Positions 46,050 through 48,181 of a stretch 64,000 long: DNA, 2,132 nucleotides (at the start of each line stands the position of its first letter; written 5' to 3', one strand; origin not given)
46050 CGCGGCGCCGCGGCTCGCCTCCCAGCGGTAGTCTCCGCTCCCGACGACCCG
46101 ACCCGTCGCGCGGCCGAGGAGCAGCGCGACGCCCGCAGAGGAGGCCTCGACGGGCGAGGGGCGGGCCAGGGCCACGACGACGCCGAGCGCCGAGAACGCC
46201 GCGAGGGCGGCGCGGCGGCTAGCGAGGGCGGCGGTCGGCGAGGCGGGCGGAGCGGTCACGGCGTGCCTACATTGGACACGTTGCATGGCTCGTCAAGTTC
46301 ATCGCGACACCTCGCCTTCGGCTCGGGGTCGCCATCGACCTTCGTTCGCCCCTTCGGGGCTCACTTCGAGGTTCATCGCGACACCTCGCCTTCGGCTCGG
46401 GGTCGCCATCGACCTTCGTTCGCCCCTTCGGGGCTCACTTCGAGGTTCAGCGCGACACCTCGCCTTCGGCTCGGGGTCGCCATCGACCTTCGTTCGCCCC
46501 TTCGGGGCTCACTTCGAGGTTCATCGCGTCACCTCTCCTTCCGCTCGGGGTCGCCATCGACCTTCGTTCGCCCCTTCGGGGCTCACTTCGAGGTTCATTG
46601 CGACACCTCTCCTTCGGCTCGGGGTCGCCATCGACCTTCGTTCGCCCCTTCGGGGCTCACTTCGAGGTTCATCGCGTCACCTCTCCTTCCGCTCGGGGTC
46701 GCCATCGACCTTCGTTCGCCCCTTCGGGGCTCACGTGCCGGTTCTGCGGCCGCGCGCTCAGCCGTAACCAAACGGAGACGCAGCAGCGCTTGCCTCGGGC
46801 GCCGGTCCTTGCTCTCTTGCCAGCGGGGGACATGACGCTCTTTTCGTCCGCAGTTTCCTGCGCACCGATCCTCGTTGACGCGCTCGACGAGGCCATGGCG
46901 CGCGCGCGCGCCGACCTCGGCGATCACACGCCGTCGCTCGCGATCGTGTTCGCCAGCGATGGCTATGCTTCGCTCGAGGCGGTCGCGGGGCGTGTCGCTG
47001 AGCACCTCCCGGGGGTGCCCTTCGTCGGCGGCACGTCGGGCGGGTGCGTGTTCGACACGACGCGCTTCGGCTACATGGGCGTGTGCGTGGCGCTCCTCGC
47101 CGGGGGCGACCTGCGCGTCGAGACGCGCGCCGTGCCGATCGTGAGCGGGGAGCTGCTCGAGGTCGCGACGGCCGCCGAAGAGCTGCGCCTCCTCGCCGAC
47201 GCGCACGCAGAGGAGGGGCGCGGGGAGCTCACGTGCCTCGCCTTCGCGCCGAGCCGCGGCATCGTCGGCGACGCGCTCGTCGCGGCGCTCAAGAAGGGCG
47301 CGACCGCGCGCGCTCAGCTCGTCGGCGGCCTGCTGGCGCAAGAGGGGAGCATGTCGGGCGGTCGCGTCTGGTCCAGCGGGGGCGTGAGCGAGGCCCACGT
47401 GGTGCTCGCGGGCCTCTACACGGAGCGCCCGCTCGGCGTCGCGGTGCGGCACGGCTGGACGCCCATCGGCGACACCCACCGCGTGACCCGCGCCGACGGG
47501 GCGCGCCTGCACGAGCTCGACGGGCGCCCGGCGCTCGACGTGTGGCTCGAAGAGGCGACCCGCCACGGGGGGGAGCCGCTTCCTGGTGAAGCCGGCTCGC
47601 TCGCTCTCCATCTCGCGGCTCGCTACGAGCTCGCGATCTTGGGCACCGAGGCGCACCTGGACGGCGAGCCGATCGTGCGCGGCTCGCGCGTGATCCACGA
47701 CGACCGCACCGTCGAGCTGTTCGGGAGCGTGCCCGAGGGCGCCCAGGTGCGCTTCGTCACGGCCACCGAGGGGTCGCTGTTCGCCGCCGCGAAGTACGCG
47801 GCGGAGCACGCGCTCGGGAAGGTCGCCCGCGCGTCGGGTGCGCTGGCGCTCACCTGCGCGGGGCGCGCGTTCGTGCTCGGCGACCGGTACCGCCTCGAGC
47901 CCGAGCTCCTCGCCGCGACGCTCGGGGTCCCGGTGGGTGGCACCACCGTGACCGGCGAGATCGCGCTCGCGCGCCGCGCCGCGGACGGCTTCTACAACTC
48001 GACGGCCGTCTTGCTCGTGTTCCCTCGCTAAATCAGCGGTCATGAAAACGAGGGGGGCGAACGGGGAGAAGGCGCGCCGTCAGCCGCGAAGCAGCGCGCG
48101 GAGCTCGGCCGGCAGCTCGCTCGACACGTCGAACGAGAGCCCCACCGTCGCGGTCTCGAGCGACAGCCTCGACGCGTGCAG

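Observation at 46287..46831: Array of six 74-bp tandem repeats with strong GC hairpins in a divergent promoter region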

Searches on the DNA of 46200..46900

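Call 32: search_rna_families(source=window, start=46200, end=46900, threshold=evalue, max_evalue=10, show_alignments=2)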
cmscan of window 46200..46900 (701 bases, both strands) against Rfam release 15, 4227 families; matches with E-value up to 10: 8.
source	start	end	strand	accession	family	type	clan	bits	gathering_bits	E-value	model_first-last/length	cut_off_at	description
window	46563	46582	+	RF01687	Acido-Lenti-1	Gene; sRNA;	-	12.9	37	3.6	26-45/46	no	Acido-Lenti-1 RNA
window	46711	46730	+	RF01687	Acido-Lenti-1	Gene; sRNA;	-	12.9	37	3.6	26-45/46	no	Acido-Lenti-1 RNA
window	46341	46360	+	RF01687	Acido-Lenti-1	Gene; sRNA;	-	12.9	37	3.6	26-45/46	no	Acido-Lenti-1 RNA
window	46415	46434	+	RF01687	Acido-Lenti-1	Gene; sRNA;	-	12.9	37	3.6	26-45/46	no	Acido-Lenti-1 RNA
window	46489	46508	+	RF01687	Acido-Lenti-1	Gene; sRNA;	-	12.9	37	3.6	26-45/46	no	Acido-Lenti-1 RNA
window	46637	46656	+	RF01687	Acido-Lenti-1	Gene; sRNA;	-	12.9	37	3.6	26-45/46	no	Acido-Lenti-1 RNA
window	46572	46699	+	RF01956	NEAT1_2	Gene; lncRNA;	-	12.6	60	4.8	1-116/116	no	Nuclear enriched abundant transcript 1 conserved region 2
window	46600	46628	+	RF02791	CcsR1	Gene; sRNA;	-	12.2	65.3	4.9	47-75/83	no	Conserved CCUCCUCCC motif stress-induced RNA 1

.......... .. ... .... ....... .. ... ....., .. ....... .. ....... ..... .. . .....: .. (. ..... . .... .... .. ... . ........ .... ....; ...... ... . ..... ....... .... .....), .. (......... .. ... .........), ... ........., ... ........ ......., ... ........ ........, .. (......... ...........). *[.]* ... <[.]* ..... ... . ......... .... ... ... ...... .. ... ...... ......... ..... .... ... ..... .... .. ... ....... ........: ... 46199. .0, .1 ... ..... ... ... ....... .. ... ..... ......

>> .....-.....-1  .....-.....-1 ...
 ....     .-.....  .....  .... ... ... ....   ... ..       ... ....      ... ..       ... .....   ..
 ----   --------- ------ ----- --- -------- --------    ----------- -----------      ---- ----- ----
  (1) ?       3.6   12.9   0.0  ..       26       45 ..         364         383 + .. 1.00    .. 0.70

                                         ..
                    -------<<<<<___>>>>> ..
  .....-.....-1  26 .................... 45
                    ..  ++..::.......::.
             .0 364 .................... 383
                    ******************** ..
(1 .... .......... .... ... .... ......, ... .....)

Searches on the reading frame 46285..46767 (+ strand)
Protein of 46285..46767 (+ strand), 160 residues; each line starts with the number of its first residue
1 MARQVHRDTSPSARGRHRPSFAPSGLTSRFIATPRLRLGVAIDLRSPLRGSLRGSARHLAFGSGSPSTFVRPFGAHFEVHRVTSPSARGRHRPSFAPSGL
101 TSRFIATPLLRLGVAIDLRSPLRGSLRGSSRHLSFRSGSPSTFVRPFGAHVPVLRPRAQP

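Call 10: search_protein_families(library=pfam, proteins=[window:46285-46767:+], max_evalue=0.01)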
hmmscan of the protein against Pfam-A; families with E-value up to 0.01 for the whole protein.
window:46285-46767:+ (160 aa): 0 families

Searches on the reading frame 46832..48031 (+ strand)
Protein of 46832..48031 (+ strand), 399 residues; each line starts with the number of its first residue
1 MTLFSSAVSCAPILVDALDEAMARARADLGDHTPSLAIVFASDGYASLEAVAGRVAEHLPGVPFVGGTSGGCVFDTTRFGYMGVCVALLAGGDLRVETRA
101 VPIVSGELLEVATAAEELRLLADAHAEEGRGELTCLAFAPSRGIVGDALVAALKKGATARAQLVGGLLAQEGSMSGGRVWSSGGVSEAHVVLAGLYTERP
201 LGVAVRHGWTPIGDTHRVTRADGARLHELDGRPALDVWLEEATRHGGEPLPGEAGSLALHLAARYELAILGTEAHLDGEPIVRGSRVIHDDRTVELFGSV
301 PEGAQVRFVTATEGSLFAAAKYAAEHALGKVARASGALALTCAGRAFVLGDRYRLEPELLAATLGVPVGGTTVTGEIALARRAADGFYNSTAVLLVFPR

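Call 10: search_protein_families(library=pfam, proteins=[window:46832-48031:+], max_evalue=0.01)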
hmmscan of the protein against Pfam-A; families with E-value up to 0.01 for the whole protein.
window:46832-48031:+ (399 aa): 2 families
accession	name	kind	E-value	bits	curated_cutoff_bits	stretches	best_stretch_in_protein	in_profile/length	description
PF08495.15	FIST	-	5.1e-30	105.2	23.2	1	36-232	2-189/189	FIST N domain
PF10442.14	FIST_C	-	8e-15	55.6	28.5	1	263-378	21-130/131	FIST C domain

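Call 28: find_encoding_contigs(protein=window:46832-48031:+, flank=4000, max_places=8)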
Protein window:46832-48031:+ (399 aa): 6 contigs read that carry it; 6 places shown.
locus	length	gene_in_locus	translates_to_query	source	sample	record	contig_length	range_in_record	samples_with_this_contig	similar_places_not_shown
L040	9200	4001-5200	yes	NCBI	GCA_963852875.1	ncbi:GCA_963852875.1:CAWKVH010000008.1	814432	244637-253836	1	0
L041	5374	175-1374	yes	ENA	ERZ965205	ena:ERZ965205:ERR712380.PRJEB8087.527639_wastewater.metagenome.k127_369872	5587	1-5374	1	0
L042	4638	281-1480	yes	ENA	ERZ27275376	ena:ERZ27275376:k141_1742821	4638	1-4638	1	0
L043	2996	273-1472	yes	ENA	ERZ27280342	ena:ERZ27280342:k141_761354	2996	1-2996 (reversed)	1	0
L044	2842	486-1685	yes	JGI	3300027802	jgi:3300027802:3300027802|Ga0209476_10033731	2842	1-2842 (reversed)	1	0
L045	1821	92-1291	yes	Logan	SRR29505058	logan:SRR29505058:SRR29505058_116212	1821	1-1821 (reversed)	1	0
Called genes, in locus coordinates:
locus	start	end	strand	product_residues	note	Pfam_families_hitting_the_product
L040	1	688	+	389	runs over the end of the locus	PF01476:LysM, PF05951:Peptidase_M15_2, PF08291:Peptidase_M15_3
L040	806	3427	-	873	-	-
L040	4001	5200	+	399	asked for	PF08495:FIST, PF10442:FIST_C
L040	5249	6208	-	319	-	PF01479:S4 (faint), PF00849:PseudoU_synth_2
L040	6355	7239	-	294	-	-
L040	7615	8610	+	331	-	PF07714:PK_Tyr_Ser-Thr, PF00069:Pkinase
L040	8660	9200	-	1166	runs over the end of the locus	PF07719:TPR_2 (faint)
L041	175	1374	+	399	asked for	PF08495:FIST, PF10442:FIST_C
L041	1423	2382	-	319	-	PF01479:S4 (faint), PF00849:PseudoU_synth_2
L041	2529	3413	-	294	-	-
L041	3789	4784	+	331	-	PF07714:PK_Tyr_Ser-Thr, PF00069:Pkinase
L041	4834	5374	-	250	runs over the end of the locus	?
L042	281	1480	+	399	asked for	PF08495:FIST, PF10442:FIST_C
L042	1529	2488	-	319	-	PF01479:S4 (faint), PF00849:PseudoU_synth_2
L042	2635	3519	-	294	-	-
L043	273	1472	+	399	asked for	PF08495:FIST, PF10442:FIST_C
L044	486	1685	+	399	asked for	PF08495:FIST, PF10442:FIST_C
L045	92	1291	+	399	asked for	PF08495:FIST, PF10442:FIST_C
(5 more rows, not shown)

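Call 52: find_homologous_proteins(query=window:46832-48031:+, max_evalue=1e-30)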
Query window:46832-48031:+ (399 aa): 62 proteins with E <= 1e-30 among 8000 candidates.
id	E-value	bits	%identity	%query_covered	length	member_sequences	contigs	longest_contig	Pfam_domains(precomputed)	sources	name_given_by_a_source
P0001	7.0e-251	850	100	100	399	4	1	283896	PF08495.16,PF10442.15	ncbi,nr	ncbi:MAG: FIST C-terminal domain-containing protein [Myxococcales bacterium]|nr:FIST C-terminal doma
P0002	2.4e-218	743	89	100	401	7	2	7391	PF08495.16,PF10442.15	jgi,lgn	-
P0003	1.6e-202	691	88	95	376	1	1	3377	PF08495.16,PF10442.15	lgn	-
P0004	2.6e-193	660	81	99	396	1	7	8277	PF08495.16,PF10442.15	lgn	-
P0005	5.1e-138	478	61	100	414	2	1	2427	PF08495.16,PF10442.15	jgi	jgi:hypothetical protein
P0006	2.2e-134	466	59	100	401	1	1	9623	PF08495.16,PF10442.15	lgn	-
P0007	2.8e-133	463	59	100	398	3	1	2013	PF08495.16,PF10442.15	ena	-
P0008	3.7e-133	462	60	100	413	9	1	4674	PF08495.16,PF10442.15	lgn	-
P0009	6.3e-129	448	59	100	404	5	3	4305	PF08495.16,PF10442.15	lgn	-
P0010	1.0e-124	435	58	100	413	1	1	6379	PF08495.16,PF10442.15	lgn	-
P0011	3.9e-123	429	59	96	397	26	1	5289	PF08495.16,PF10442.15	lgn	-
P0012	1.1e-122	428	61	93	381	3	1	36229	PF08495.16,PF10442.15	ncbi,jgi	jgi:hypothetical protein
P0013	2.6e-122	427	57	100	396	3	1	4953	PF08495.16,PF10442.15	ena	-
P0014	1.2e-109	385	51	100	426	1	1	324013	PF08495.16,PF10442.15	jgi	-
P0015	6.0e-80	287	43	95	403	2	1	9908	PF08495.16,PF10442.15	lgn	-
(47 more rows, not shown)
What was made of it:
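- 46832..48031 (+): Divergent FIST_N + FIST_C gene, whose ATG lies 87 nt from the distal end of the array. calls 10, 28, 52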

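Call 53: find_encoding_contigs(protein=P0002, flank=4000, max_places=3)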
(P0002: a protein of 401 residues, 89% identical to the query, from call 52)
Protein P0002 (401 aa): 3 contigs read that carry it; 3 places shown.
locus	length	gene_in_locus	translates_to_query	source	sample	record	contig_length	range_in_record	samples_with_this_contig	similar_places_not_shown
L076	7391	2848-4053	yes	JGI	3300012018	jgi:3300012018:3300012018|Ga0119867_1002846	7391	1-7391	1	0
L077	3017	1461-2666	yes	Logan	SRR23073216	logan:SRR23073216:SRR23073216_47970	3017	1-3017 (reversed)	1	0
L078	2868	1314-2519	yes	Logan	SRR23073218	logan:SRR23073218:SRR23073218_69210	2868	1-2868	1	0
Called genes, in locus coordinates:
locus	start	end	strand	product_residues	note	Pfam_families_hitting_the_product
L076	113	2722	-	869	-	-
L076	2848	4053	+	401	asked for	PF08495:FIST, PF10442:FIST_C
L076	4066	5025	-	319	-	PF01479:S4 (weak), PF00849:PseudoU_synth_2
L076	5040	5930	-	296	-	-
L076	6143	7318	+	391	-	PF00069:Pkinase, PF07714:PK_Tyr_Ser-Thr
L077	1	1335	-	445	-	?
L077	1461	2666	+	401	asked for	PF08495:FIST, PF10442:FIST_C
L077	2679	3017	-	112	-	?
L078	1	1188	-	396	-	?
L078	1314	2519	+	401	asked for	PF08495:FIST, PF10442:FIST_C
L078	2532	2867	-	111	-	?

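Call 54: find_encoding_contigs(protein=P0004, flank=4000, max_places=3)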
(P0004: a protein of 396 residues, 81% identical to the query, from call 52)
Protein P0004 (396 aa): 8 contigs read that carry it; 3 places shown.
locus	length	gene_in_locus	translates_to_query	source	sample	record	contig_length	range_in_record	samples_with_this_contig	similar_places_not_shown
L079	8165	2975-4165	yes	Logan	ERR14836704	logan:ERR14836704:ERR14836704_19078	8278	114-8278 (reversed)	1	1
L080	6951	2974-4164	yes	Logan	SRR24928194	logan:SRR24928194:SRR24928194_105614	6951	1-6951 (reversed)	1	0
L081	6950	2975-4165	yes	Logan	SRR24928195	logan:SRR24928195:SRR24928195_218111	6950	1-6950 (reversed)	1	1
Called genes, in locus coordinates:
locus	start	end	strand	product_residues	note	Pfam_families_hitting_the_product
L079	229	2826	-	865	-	-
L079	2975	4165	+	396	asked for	PF08495:FIST, PF10442:FIST_C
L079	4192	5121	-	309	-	PF00849:PseudoU_synth_2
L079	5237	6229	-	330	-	-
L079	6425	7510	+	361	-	PF00069:Pkinase, PF07714:PK_Tyr_Ser-Thr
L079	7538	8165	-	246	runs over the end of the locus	?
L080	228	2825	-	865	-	-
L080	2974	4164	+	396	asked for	PF08495:FIST, PF10442:FIST_C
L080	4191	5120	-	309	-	PF00849:PseudoU_synth_2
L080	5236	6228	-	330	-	-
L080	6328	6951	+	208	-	?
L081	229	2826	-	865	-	-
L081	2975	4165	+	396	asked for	PF08495:FIST, PF10442:FIST_C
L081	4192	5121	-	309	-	PF00849:PseudoU_synth_2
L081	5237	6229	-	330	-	-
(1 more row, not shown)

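Call 55: find_encoding_contigs(protein=P0012, flank=4000, max_places=2)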
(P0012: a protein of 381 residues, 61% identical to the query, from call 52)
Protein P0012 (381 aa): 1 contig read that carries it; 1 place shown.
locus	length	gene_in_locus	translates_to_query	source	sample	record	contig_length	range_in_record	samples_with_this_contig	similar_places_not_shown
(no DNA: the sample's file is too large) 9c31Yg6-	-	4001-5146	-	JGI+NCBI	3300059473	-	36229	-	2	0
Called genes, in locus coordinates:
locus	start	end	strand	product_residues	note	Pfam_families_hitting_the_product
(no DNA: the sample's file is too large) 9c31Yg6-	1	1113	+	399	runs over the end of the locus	PF01476:LysM, PF05951:Peptidase_M15_2, PF08291:Peptidase_M15_3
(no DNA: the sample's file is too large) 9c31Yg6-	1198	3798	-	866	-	PF09992:NAGPA (faint)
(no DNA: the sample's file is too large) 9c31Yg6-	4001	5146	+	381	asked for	PF08495:FIST, PF10442:FIST_C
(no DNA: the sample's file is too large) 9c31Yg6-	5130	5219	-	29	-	?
